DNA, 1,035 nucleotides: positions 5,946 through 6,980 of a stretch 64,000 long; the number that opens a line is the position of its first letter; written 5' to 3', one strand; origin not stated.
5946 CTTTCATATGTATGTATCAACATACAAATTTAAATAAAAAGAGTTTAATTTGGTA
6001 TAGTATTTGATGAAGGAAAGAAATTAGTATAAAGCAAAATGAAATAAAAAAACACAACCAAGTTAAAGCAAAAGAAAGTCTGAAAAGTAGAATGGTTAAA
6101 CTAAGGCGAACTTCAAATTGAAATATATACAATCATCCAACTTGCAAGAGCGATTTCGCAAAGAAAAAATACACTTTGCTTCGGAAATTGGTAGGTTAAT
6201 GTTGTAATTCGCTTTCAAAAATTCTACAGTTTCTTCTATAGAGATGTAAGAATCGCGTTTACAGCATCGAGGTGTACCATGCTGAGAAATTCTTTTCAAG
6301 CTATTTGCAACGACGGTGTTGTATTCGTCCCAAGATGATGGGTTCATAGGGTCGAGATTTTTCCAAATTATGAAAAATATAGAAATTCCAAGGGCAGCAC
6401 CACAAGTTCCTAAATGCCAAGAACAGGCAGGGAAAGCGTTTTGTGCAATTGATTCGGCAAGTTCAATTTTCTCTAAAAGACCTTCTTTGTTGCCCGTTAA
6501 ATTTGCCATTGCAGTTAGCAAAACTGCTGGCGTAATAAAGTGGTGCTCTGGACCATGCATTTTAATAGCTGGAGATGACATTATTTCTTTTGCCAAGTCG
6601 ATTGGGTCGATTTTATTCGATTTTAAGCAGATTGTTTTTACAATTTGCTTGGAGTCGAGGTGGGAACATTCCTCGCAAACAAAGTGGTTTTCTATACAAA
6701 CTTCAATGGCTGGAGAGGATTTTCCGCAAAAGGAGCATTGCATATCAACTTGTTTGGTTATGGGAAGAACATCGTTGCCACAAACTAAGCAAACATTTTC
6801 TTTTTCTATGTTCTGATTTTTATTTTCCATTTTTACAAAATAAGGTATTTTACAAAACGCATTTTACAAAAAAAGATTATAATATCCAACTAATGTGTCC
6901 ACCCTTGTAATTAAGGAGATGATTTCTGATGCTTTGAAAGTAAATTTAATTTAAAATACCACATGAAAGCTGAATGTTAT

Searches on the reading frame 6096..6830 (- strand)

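Call 95: search_protein_families(library=pfam, proteins=[window:6096-6830:-], max_evalue=0.000001)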
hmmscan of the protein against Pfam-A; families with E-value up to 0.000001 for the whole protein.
window:6096-6830:- (244 aa): 1 family
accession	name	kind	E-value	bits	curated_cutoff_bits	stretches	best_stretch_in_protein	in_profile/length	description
PF18978.5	DUF5714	-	5.6e-48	163.2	26.2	1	64-237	1-173/173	Family of unknown function (DUF5714)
